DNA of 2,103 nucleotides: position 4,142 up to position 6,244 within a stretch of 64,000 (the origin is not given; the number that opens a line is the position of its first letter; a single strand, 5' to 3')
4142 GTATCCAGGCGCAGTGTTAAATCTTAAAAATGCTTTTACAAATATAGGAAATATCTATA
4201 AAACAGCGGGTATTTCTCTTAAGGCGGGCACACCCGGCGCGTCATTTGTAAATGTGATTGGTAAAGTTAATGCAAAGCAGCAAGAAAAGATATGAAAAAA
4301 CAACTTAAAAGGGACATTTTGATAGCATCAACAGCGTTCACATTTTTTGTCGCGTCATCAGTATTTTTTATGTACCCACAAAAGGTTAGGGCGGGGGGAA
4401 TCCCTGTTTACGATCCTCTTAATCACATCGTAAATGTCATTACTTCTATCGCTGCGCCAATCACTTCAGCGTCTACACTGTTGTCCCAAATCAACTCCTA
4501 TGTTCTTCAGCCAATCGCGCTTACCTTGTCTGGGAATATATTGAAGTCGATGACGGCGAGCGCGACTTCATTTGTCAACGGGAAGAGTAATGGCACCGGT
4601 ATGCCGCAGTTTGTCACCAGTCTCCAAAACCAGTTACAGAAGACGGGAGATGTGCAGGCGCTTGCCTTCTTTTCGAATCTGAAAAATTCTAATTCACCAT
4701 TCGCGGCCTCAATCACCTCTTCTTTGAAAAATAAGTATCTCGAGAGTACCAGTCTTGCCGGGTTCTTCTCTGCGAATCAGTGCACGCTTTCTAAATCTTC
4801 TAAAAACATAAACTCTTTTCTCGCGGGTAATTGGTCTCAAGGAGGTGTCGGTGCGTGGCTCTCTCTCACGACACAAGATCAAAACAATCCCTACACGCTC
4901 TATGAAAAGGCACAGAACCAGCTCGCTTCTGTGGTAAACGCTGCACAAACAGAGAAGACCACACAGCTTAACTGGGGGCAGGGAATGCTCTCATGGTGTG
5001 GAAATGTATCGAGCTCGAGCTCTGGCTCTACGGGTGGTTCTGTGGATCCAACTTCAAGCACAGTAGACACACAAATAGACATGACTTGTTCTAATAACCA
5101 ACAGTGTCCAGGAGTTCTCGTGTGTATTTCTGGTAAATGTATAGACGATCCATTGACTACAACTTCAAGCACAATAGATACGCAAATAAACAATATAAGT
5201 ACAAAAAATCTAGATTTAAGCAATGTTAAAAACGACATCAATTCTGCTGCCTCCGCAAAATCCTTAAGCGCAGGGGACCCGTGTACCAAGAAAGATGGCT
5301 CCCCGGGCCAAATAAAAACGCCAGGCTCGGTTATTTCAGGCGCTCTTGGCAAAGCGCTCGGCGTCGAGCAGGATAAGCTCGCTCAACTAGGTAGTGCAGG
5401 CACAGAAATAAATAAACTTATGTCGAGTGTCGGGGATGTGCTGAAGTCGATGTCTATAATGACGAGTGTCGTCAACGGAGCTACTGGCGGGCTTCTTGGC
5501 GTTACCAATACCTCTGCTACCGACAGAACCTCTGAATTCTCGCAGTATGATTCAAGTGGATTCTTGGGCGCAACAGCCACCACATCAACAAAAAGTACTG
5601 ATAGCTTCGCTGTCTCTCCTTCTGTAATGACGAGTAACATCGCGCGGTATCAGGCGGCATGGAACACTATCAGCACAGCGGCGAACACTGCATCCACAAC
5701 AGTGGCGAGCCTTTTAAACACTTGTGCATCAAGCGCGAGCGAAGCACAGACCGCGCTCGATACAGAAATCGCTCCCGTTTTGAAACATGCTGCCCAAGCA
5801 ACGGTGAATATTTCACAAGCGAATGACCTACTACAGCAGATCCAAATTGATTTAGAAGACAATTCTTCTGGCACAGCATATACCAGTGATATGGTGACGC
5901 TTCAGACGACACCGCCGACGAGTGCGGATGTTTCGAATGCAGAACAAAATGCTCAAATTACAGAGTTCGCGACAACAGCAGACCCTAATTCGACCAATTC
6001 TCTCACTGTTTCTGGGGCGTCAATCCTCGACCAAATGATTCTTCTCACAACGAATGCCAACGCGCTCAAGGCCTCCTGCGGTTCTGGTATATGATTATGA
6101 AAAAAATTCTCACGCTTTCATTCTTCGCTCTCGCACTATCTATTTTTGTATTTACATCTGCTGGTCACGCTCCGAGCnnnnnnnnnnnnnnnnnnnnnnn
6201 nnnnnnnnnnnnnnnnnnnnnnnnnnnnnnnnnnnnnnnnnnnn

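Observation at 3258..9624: Four-gene envelope cluster with VirB5/TrbJ-like and VirB6/TrbL-like architectures but no ATPases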

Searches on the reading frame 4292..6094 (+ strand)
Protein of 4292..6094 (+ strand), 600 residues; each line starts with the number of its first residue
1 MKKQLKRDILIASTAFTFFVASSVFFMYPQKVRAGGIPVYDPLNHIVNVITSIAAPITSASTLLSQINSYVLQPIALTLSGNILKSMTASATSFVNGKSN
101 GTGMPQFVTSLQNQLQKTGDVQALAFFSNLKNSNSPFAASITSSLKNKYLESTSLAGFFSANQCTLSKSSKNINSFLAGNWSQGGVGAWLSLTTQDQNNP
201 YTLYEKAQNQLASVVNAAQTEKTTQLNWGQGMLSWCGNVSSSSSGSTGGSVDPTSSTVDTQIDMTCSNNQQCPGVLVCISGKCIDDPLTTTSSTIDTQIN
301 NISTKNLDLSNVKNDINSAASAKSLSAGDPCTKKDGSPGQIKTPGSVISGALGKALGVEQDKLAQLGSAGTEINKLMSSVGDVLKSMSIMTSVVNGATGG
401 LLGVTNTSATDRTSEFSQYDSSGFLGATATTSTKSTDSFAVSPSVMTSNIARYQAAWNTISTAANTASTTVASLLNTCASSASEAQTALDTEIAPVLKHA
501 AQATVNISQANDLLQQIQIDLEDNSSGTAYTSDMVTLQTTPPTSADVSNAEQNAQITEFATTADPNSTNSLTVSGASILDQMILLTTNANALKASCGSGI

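Call 3: search_protein_families(library=pfam, proteins=[window:4292-6094:+], max_evalue=1)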
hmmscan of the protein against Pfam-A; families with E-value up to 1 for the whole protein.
window:4292-6094:+ (600 aa): 4 families
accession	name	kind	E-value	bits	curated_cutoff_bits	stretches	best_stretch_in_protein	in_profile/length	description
PF01683.23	EB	-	0.017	15.7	24.3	1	261-283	17-39/52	EB module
PF23416.1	DUF7107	-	0.029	15.2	24.6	1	265-289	1-25/48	Domain of unknown function (DUF7107)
PF21939.1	Gp10_C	-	0.051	14.9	27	1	476-547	54-124/139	Baseplate structural protein Gp10, C-terminal domain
PF15927.10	Casc1_N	-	0.16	12.1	28.2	1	451-556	66-168/201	Cancer susceptibility candidate 1 N-terminus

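Call 4: search_protein_families(library=ncbifam, proteins=[window:4292-6094:+], max_evalue=1)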
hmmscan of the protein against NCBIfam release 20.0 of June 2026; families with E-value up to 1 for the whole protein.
window:4292-6094:+ (600 aa): 0 families

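Call 16: find_homologous_proteins(query=window:4292-6094:+, max_evalue=0.001)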
Query window:4292-6094:+ (600 aa): 197 proteins with E <= 0.001 among 8000 candidates; the best 120 are listed.
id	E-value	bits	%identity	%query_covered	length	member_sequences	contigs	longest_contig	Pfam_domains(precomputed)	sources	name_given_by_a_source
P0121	0.0e+0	1066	100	86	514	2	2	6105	-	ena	-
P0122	3.5e-185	635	71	37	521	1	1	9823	-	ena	-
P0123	2.6e-183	629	52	97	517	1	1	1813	-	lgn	-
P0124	4.7e-183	628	68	37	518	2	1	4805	-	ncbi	-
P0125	1.6e-162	560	65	40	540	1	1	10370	-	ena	-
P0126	7.4e-162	558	48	99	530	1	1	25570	-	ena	-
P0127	6.5e-144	499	56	43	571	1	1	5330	-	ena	-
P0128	8.9e-139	482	42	93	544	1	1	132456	-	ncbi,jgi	jgi:hypothetical protein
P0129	2.4e-138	481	57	36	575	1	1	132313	-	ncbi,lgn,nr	ncbi:MAG: hypothetical protein NTU85_00960 [Candidatus Kaiserbacteria bacterium]|nr:hypothetical pro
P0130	5.1e-133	463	39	96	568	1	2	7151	-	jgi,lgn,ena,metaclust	metaclust:\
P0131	1.3e-124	435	41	97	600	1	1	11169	-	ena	-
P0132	2.1e-119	418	38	96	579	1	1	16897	-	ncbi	ncbi:MAG: hypothetical protein V1711_02655 [bacterium]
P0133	2.8e-118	414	41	96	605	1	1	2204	-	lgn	-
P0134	5.2e-117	410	40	99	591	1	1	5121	-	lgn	-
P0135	6.8e-117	410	39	52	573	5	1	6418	-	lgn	-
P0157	1.2e-110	389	36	96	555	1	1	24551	-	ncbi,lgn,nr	ncbi:MAG: hypothetical protein Q7R59_00620 [bacterium]|nr:hypothetical protein [bacterium]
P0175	3.4e-106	375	35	99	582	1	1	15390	-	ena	-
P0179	2.7e-105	372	37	98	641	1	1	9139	PF13605.12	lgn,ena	-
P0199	2.4e-100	355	38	96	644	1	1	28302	-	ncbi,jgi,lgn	ncbi:MAG: hypothetical protein WC887_01935 [Candidatus Paceibacterota bacterium]|jgi:hypothetical pr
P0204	3.7e-99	351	36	94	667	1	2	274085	-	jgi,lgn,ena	-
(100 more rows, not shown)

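Call 31: predict_structure(alignment_id=A2)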
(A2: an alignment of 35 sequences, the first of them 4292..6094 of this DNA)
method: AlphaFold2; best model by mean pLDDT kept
length: 600 residues; sequences in the alignment: 35
mean_pLDDT: 60.7   pTM: 0.36
mean pLDDT of the five models: 60.7, 58.3, 56.8, 54.5, 51.5
residues with pLDDT >= 90: 83; 70-90: 102; 50-70: 184; < 50: 231
segments of 3 or more residues with pLDDT < 50: 1-4, 27-42, 72-76, 78-87, 89-91, 103-117, 228-232, 242-282, 284-294, 304-309, 313-323, 356-366, 368-391, 394-439
pLDDT, mean of each block of 10 residues (from residue 1): 52 68 51 38 51 53 51 47 44 49 43 48 62 61 58 56 72 69 66 64 62 59 47 70 36 34 34 39 41 49 47 46 63 85 71 49 42 44 45 44 38 38 37 43 87 97 96 90 90 95 96 91 76 86 91 80 56 83 90 71
secondary structure, 60 per line:
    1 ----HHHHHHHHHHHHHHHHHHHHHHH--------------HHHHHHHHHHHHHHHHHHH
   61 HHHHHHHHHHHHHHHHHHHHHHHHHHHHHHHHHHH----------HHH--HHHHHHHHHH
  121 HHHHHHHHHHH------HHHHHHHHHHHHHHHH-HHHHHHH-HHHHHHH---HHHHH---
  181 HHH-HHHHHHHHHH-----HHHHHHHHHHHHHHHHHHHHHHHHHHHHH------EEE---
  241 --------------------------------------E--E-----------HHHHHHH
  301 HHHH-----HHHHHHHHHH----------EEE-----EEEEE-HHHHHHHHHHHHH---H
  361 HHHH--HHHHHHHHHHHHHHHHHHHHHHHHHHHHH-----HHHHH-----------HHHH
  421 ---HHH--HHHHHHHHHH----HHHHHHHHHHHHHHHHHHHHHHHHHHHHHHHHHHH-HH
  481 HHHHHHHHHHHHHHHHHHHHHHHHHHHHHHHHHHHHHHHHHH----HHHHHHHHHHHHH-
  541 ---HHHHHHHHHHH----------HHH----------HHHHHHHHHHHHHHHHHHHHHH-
elements in order: H5-27 H42-95 H111-131 H138-153 H155-161 H163-169 H173-177 H185-194 H200-228 E235-237 H294-304 H310-319 E330-332 E338-342 H344-356 H360-364 H367-395 H401-405 H417-420 H429-438 H443-477 H479-522 H527-539 H544-554 H578-599

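Call 35: fold_search(model_id=the predicted structure, library=pdb)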
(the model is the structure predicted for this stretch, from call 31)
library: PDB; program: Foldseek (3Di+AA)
matches with E <= 10: 95; with E <= 0.001: 0
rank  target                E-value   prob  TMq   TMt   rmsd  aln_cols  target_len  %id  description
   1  8ii8                  7.3e-01  0.16  0.10  0.22  17.2       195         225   15  X-ray crystal structure of pink-colored protein from Pleurotus salmoneostramineus in complex with natural chromophore (released 2024-08-14)
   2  9fqr_FA               1.5e+00  0.06  0.07  0.13  29.6       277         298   10  96-nm repeat of axonemal doublet microtubules from bovine sperm (released 2025-03-26)
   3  2y44                  1.5e+00  0.07  0.05  0.15  24.2       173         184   12  Crystal structure of GARP from Trypanosoma congolense (released 2011-03-30)
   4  8to0_Gc               1.6e+00  0.10  0.11  0.17  27.9       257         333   14  48-nm repeating structure of doublets from mouse sperm flagella (released 2023-11-01)
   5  5vtl                  2.1e+00  0.07  0.06  0.16  25.4       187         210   12  Structure of metacyclic invariant surface protein , Tb427.07.360, from Trypanosoma brucei. (released 2018-08-08)
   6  8otz_DP               2.4e+00  0.10  0.10  0.26  27.5       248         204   12  48-nm repeat of the native axonemal doublet microtubule from bovine sperm (released 2023-11-22)
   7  7sqc_1V               2.4e+00  0.08  0.06  0.15  36.5       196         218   13  Ciliary C1 central pair apparatus isolated from Chlamydomonas reinhardtii (released 2022-04-13)
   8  2yfb_A                2.4e+00  0.04  0.08  0.15  22.9       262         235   13  X-ray structure of McpS ligand binding domain in complex with succinate (released 2012-04-18)
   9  6xz6_A                2.5e+00  0.20  0.12  0.31  19.2       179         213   12  Structure of the trypanosome brucei factor H receptor bound to domain D5 of bovine factor H (released 2020-03-25)
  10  9s9k_B                2.6e+00  0.15  0.10  0.28  18.3       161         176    9  S. islandicus CdvB (semi open) (released 2026-01-28)
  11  6s1a_B                2.6e+00  0.06  0.06  0.20  19.9       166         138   13  Ligand binding domain of the P. putida receptor PcaY_PP (released 2020-10-21)
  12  6z0c_A                2.8e+00  0.13  0.13  0.29  10.3       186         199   11  Structure of in silico modelled artificial Maquette-3 protein (released 2021-03-17)
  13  7rro_D9               2.8e+00  0.04  0.07  0.13  31.1       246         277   10  Structure of the 48-nm repeat doublet microtubule from bovine tracheal cilia (released 2021-10-27)
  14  9s98_B                3.1e+00  0.06  0.07  0.21  21.0       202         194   10  CdvB2 filament - high twist, class A (released 2026-01-28)
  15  6z0c_C                3.2e+00  0.12  0.13  0.29  10.3       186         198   11  Structure of in silico modelled artificial Maquette-3 protein (released 2021-03-17)
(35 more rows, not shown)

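Call 45: search_protein_families(library=pfam, alignment_id=A2, max_evalue=10)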
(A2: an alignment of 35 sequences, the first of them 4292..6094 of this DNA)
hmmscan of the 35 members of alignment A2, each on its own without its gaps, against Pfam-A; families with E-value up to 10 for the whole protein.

A. member 1, window:4292-6094:+ (600 aa): 5 families
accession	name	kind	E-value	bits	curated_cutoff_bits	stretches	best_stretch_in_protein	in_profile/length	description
PF01683.23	EB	-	0.017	15.7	24.3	1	261-283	17-39/52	EB module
PF23416.1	DUF7107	-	0.029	15.2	24.6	1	265-289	1-25/48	Domain of unknown function (DUF7107)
PF21939.1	Gp10_C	-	0.051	14.9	27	1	476-547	54-124/139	Baseplate structural protein Gp10, C-terminal domain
PF15927.10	Casc1_N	-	0.16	12.1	28.2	1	451-556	66-168/201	Cancer susceptibility candidate 1 N-terminus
PF21164.2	Dumpy_DPY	-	1.9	9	27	1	266-285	4-23/24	Dumpy, DPY module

B. families by the number of members that match (of 35 scanned): 28 families (the first 25 are shown)
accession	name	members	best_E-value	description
PF01683.23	EB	2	0.017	EB module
PF08824.15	Serine_rich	2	0.03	Serine rich protein interaction domain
PF11553.14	DUF3231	2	0.13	Protein of unknown function (DUF3231)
PF08654.15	DASH_Dad2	2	0.25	DASH complex subunit Dad2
PF06103.16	DUF948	2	0.56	Bacterial protein of unknown function (DUF948)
PF13605.11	DUF4141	1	5.2e-07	Domain of unknown function (DUF4141)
PF23354.1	TPR_NUP160_120_M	1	0.014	NUP160/120 middle TPR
PF12477.13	TraW_N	1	0.026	Sex factor F TraW protein N terminal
PF23416.1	DUF7107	1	0.029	Domain of unknown function (DUF7107)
PF21939.1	Gp10_C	1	0.051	Baseplate structural protein Gp10, C-terminal domain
PF09701.15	Cas_Cmr5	1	0.055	CRISPR-associated protein (Cas_Cmr5)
PF11887.13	Mce4_CUP1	1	0.064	Cholesterol uptake porter CUP1 of Mce4, putative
PF09753.14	Use1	1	0.078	Membrane fusion protein Use1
PF20209.3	DUF6570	1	0.078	Domain of unknown function (DUF6570)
PF04108.17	ATG17_like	1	0.11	Autophagy protein ATG17-like domain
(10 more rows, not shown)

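Call 46: search_protein_families(library=pfam, proteins=[P0179, P0157, P0175, P0199, P0204], max_evalue=10)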
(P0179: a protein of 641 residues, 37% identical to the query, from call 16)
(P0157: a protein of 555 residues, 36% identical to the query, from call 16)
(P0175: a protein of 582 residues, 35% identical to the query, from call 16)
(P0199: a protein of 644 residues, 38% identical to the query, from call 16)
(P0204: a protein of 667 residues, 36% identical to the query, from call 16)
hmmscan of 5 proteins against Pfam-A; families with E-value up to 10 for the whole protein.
P0179 (641 aa): 3 families
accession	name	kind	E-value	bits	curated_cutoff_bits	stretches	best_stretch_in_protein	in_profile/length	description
PF13605.11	DUF4141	-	5.2e-07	29.4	30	1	18-66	3-51/53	Domain of unknown function (DUF4141)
PF18947.5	HAMP_2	-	0.2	12.1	24.3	1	48-73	10-35/67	HAMP domain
PF13886.12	TM7S3_TM198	-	7.7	6.6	29.2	1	74-197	69-190/199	TM7S3/TM198-like domain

P0157 (555 aa): 0 families

P0175 (582 aa): 0 families

P0199 (644 aa): 1 family
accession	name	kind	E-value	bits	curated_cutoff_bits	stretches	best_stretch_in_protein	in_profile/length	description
PF09718.15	Tape_meas_lam_C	-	1.3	9.5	23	1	59-112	8-58/76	Lambda phage tail tape-measure protein (Tape_meas_lam_C)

P0204 (667 aa): 1 family
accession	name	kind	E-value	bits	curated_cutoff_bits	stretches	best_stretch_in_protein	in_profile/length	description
PF09290.16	AcetDehyd-dimer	-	3.6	8.3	26.6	0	95-140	23-68/138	Prokaryotic acetaldehyde dehydrogenase, dimerisation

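Call 73: search_protein_representatives(alignment_id=A2)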
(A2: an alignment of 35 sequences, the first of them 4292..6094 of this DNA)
Query: 35 sequences, 583 profile positions. Proteins with E-value up to 0.001 (for the whole library): 2877; up to 1e-10: 1966; up to 1e-30: 415. The best 150 are listed.
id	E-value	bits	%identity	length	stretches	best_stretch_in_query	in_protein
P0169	4.1e-232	788.5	-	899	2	1-581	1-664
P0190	5.2e-231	784.9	-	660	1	1-579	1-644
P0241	2.8e-223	759.3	-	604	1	1-582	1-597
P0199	1.4e-218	743.9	-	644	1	1-577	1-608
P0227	9.1e-215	731.3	-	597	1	1-580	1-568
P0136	2.4e-212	723.3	-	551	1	1-582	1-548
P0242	2.2e-210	716.8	-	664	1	1-577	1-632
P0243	5.1e-208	709.0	-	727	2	43-581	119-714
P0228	9.8e-208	708.0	-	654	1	1-581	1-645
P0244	2.7e-206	703.3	-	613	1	15-582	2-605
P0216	5.0e-206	702.4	-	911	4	24-540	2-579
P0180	6.9e-206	701.9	-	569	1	12-581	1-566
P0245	1.8e-205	700.6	-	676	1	1-582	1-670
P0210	2.7e-205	700.0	-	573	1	1-582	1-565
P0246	1.3e-202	691.1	-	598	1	1-582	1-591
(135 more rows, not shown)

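Call 78: search_solved_structures(query=A2, max_evalue=10)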
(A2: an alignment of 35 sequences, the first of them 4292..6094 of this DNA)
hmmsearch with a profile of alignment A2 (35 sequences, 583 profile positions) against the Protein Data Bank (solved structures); distinct sequences matched with E-value up to 10: 1.
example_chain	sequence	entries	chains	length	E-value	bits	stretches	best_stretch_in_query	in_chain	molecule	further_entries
6fpd_A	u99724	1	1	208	4.2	9.2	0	486-550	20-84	Protein AB21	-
